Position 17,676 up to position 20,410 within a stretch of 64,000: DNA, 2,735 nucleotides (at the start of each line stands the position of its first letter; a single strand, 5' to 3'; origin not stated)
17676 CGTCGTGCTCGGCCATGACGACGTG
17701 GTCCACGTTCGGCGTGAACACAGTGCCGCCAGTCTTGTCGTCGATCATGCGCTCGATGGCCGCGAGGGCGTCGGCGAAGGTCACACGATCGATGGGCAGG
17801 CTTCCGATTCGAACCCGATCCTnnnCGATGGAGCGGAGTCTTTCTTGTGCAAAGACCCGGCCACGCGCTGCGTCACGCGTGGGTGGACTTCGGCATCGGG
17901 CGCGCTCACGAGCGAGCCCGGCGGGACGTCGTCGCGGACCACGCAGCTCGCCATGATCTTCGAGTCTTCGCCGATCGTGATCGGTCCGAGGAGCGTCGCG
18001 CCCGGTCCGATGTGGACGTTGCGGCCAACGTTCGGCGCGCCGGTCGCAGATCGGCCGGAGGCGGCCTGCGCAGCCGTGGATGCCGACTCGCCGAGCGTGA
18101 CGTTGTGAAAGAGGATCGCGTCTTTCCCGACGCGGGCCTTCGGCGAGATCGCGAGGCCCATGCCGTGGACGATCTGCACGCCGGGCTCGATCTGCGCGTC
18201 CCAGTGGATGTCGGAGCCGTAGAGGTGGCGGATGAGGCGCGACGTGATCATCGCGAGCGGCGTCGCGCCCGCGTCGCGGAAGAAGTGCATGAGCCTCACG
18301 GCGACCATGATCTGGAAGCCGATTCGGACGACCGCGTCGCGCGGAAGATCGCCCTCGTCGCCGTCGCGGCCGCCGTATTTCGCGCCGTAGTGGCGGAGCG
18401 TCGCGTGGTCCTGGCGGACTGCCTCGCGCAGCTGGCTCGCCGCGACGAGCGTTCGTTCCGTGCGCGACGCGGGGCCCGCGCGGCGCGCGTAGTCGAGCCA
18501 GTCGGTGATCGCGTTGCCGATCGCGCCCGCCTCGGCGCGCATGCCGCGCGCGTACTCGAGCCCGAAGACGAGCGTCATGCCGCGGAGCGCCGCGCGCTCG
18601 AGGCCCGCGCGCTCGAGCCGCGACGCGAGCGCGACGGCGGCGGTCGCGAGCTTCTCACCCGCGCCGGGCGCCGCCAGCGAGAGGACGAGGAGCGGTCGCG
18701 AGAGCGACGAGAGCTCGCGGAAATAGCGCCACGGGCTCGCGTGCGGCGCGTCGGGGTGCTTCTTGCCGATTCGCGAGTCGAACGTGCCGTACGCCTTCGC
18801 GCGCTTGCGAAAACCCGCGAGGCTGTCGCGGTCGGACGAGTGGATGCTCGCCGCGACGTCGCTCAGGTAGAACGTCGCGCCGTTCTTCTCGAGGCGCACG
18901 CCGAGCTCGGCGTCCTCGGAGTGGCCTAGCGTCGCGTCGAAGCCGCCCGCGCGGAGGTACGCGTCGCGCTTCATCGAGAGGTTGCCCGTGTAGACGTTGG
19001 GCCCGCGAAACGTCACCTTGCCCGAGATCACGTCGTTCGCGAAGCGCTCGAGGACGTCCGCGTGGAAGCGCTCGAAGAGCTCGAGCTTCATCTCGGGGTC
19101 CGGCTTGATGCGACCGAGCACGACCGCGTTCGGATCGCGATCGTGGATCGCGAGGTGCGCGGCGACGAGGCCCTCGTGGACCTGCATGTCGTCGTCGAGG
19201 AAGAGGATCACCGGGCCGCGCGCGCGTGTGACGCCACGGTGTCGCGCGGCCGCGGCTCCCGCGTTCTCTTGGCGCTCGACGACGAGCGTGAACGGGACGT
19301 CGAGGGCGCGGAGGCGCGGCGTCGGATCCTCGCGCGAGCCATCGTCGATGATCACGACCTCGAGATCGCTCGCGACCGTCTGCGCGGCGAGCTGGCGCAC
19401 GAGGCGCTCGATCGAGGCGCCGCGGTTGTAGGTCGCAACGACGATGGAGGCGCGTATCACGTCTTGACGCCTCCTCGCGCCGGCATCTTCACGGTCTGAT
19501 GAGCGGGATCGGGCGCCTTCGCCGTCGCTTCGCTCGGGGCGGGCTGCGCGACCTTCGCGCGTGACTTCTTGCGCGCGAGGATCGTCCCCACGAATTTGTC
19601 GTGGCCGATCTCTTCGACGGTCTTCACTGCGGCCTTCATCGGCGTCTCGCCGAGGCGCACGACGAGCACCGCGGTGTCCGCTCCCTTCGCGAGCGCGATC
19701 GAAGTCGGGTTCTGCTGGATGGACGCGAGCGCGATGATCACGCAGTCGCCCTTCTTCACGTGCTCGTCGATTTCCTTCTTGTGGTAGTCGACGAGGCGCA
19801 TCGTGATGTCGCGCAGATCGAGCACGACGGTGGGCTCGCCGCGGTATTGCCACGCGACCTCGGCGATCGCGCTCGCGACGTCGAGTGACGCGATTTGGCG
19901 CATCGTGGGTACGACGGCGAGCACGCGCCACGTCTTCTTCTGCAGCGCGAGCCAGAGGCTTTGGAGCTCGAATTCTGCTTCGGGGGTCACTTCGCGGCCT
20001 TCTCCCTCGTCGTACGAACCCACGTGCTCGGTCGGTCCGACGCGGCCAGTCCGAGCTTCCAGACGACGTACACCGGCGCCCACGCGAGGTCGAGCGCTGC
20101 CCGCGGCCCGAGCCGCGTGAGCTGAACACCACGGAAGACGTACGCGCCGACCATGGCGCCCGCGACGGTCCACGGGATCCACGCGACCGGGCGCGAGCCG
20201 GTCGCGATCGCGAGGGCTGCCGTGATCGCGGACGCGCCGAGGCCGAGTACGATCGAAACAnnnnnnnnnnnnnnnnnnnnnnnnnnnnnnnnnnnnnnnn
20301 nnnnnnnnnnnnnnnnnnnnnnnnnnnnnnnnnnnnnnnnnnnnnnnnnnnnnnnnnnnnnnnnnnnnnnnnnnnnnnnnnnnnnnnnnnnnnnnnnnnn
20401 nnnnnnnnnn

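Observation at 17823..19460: GT2 glycosyltransferase fused to a serine-acetyltransferase-like hexapeptide domain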

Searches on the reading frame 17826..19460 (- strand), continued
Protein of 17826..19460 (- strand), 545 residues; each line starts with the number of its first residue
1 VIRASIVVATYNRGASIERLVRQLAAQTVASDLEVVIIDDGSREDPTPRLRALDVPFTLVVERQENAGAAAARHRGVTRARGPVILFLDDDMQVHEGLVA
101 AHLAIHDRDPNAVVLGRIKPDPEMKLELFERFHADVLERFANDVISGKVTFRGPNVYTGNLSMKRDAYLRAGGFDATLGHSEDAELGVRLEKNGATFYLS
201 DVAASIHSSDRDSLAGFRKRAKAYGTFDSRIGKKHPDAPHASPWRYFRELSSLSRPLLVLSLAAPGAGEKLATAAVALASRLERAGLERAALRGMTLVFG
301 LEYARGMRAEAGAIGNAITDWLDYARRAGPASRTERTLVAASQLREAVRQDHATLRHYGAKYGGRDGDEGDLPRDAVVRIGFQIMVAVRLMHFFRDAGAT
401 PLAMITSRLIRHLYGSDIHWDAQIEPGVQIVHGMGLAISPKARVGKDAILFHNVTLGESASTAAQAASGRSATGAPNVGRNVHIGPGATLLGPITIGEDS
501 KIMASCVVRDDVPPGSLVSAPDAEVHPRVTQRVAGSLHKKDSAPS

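Call 22: search_solved_structures(query=A1, max_evalue=0.001, show_alignments=2)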
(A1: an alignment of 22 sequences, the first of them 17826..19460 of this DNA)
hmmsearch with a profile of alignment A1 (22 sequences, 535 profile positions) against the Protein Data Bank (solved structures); distinct sequences matched with E-value up to 0.001: 100 (the best 60 are shown).
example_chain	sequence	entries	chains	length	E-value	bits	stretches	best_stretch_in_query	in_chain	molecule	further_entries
2z87_A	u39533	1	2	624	2.7e-34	121.7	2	6-119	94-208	Chondroitin synthase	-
2z86_A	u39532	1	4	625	2.7e-34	121.7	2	6-119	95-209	Chondroitin synthase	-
3gvd_A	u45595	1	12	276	7.9e-23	83.8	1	379-514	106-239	Serine acetyltransferase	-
8i04_A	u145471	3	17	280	9.2e-22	80.3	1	378-514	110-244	Serine acetyltransferase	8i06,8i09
7e3y_A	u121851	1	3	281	9.3e-22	80.3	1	378-514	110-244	Serine acetyltransferase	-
1t3d_A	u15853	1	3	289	9.8e-22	80.2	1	378-514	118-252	Serine acetyltransferase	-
6jvu_A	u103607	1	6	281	1.5e-21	79.6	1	378-515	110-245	Serine acetyltransferase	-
4n69_A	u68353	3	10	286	2e-21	79.2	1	381-525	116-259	Serine Acetyltransferase Apoenzyme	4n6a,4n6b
4h7o_A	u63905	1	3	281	3e-21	78.6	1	383-526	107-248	Serine acetyltransferase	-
4hzc_A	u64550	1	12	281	5.7e-21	77.7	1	361-515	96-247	CysE, serine acetyltransferase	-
4hzd_A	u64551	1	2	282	5.7e-21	77.7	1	361-515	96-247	CysE, serine acetyltransferase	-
3mc4_A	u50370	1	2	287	6e-21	77.6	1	361-515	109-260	WW/Rsp5/WWP domain:Bacterial transferase hexapeptide repeat:Serine O-acetyltransferase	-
6wye_A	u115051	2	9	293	4.2e-19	71.5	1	382-523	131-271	Serine acetyltransferase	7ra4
3q1x_A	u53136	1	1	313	5.6e-19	71.1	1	383-527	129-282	Serine acetyltransferase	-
3p1b_A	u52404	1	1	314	5.7e-19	71.1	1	383-527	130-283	Serine acetyltransferase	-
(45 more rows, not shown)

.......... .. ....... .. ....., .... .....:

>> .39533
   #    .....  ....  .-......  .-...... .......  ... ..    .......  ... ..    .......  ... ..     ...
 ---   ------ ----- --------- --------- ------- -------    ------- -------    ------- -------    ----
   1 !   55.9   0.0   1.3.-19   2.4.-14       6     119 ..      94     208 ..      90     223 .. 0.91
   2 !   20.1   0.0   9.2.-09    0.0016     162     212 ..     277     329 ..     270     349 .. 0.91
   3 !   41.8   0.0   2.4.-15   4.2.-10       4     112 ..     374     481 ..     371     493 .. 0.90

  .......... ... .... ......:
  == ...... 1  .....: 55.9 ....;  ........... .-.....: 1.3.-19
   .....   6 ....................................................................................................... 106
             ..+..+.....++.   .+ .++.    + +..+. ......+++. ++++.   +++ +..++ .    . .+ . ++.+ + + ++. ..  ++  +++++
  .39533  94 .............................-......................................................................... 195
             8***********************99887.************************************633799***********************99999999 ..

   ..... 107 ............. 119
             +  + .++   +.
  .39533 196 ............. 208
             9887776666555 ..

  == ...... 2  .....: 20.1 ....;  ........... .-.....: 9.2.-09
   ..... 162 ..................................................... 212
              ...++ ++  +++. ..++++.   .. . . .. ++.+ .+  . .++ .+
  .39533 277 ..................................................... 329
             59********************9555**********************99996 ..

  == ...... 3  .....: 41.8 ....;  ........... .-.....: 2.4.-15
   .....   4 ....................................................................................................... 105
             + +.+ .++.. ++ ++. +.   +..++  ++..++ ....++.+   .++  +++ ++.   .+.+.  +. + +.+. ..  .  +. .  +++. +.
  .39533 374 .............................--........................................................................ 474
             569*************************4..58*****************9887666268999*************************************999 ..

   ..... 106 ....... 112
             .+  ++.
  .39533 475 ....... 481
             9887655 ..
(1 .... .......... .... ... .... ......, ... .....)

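Call 25: predict_structure(alignment_id=A1)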
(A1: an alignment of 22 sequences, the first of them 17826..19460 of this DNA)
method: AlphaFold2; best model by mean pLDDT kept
length: 545 residues; sequences in the alignment: 22
mean_pLDDT: 91.0   pTM: 0.80
mean pLDDT of the five models: 91.0, 89.6, 88.8, 88.8, 84.5
residues with pLDDT >= 90: 435; 70-90: 75; 50-70: 22; < 50: 13
segments of 3 or more residues with pLDDT < 50: 533-545
pLDDT, mean of each block of 10 residues (from residue 1): 95 90 97 97 92 96 93 96 97 95 97 95 87 91 93 91 97 91 95 96 86 86 95 94 89 88 95 96 95 94 96 94 93 93 95 90 65 87 96 96 97 96 97 92 97 95 79 92 97 95 95 94 61 45 40
secondary structure, 60 per line:
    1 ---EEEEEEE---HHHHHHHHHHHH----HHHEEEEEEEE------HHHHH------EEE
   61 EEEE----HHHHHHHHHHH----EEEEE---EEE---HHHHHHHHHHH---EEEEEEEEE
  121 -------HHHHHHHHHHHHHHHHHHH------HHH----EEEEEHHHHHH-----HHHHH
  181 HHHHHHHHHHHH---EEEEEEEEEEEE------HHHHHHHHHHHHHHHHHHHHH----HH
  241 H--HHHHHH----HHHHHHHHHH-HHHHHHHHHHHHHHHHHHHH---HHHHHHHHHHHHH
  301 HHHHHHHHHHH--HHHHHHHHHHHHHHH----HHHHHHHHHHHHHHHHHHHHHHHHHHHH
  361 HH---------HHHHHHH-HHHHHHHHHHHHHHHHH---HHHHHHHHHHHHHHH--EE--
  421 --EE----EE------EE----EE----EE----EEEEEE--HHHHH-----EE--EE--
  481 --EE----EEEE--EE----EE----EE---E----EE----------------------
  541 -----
elements in order: E4-10 H14-25 E33-40 H47-51 E58-64 H69-79 E84-88 E92-94 H98-108 E112-120 H128-146 E160-164 H165-170 H176-192 E196-207 H214-234 H244-249 H254-263 H265-284 H288-311 H314-328 H333-362 H372-378 H380-396 H400-414 E455-460 H463-467 E489-492

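Call 32: fold_search(model_id=the predicted structure, library=pdb)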
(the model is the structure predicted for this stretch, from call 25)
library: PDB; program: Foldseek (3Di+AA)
matches with E <= 10: 1393; with E <= 0.001: 436
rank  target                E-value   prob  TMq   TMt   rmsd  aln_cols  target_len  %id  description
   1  2z87_A                1.4e-11  1.00  0.33  0.30   6.4       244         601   24  Crystal structure of chondroitin polymerase from Escherichia coli strain K4 (K4CP) complexed with UDP-GalNAc and UDP (released 2008-09-16)
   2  2z86_A                2.1e-11  1.00  0.34  0.32   6.3       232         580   25  Crystal structure of chondroitin polymerase from Escherichia coli strain K4 (K4CP) complexed with UDP-GlcUA and UDP (released 2008-09-16)
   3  2z86_B                2.3e-11  1.00  0.31  0.28   9.3       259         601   23  Crystal structure of chondroitin polymerase from Escherichia coli strain K4 (K4CP) complexed with UDP-GlcUA and UDP (released 2008-09-16)
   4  2z86_D                2.4e-11  1.00  0.31  0.29   6.5       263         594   22  Crystal structure of chondroitin polymerase from Escherichia coli strain K4 (K4CP) complexed with UDP-GlcUA and UDP (released 2008-09-16)
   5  2z87_B                5.1e-11  1.00  0.33  0.30   7.2       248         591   24  Crystal structure of chondroitin polymerase from Escherichia coli strain K4 (K4CP) complexed with UDP-GalNAc and UDP (released 2008-09-16)
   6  2z86_C                9.8e-11  1.00  0.30  0.27   8.3       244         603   23  Crystal structure of chondroitin polymerase from Escherichia coli strain K4 (K4CP) complexed with UDP-GlcUA and UDP (released 2008-09-16)
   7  7bw9_A                1.8e-10  1.00  0.29  0.54   8.5       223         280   24  Crystal structure of Serine acetyltransferase isoform 3 in complex with cysteine from Entamoeba histolytica (released 2021-04-14)
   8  7bw9_B                2.7e-10  1.00  0.29  0.55  10.5       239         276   23  Crystal structure of Serine acetyltransferase isoform 3 in complex with cysteine from Entamoeba histolytica (released 2021-04-14)
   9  6h1j_A                2.9e-10  1.00  0.30  0.50  11.2       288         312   16  TarP native (released 2018-09-26)
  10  5tzk                  3.6e-10  1.00  0.33  0.51  10.4       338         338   16  Crystal structure of S. aureus TarS 1-349 in complex with UDP (released 2017-01-04)
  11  6hnq_B                4.0e-10  1.00  0.31  0.50   8.4       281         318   16  TarP-6RboP-(CH2)6NH2 (released 2018-10-24)
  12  7ra4_A                5.4e-10  1.00  0.29  0.62   3.8       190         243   27  Crystal structure of Neisseria gonorrhoeae serine acetyltransferase (CysE) in complex with serine (released 2021-08-04)
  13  5tz8_A                5.4e-10  1.00  0.32  0.31  10.9       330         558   16  Crystal structure of S. aureus TarS (released 2017-01-04)
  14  6h4m_H                6.2e-10  1.00  0.31  0.50  11.4       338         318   16  TarP-UDP-GlcNAc-3RboP (released 2018-09-26)
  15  6h4f_I                6.6e-10  1.00  0.30  0.50   8.8       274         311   16  TarP-3RboP (released 2018-09-26)
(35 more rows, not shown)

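Call 53: search_protein_families(library=ncbifam, proteins=[P0058], max_evalue=1e-10)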
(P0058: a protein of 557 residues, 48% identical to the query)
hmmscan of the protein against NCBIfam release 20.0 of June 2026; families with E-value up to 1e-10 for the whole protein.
P0058 (557 aa): 7 families
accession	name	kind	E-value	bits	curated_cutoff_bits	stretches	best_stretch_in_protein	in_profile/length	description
NF041875.1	EPS_EpsD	equivalog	3e-121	404.8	370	1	24-336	1-313/325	exopolysaccharide biosynthesis glycosyltransferase EpsD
TIGR03965.1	mycofact_glyco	equivalog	3.5e-33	115.2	280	1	16-263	69-313/467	mycofactocin biosynthesis glycosyltransferase MftF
NF041874.1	EPS_EpsC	equivalog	1.7e-29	102.7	150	1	399-537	27-164/168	serine O-acetyltransferase EpsC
TIGR01172.1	cysE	equivalog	1.5e-23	83.6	210.65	1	399-530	27-156/162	serine O-acetyltransferase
NF008349.0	PRK11132.1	equivalog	3.2e-13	49.4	397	1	399-536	107-243/273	serine O-acetyltransferase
NF007482.0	PRK10073.1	equivalog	1.1e-12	47.7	423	1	19-126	3-109/334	glycosyltransferase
NF038302.1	EPS_HpsE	equivalog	7.8e-11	41.5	300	0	23-127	2-111/307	hormogonium polysaccharide biosynthesis glycosyltransferase HpsE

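Call 59: list_cluster_members(proteins=[P0001])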
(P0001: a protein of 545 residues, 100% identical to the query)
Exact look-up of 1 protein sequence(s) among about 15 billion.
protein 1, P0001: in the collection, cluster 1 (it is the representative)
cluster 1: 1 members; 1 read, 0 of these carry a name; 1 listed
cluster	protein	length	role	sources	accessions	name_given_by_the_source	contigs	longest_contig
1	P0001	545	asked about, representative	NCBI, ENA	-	-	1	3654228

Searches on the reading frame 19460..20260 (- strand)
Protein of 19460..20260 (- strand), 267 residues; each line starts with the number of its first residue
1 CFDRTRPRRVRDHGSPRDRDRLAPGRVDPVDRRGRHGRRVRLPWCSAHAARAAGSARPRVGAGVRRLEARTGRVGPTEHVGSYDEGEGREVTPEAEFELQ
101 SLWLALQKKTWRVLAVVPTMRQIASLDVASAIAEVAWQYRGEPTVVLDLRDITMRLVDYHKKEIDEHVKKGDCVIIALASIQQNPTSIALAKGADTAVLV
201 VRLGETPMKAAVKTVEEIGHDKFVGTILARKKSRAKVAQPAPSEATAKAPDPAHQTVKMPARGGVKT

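Call 10: search_protein_families(library=ncbifam, proteins=[window:19460-20200:-], max_evalue=0.001)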
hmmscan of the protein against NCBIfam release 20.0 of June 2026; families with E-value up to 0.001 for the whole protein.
window:19460-20200:- (247 aa): 0 families

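Call 50: search_protein_families(library=pfam, proteins=[window:19460-20260:-], max_evalue=0.01)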
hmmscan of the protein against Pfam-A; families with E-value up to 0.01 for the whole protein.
window:19460-20260:- (267 aa): 0 families

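Call 55: search_solved_structures(query=A3, max_evalue=10, show_alignments=2)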
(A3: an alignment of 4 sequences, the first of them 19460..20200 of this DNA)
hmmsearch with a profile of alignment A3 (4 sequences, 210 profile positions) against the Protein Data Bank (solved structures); distinct sequences matched with E-value up to 10: 0.
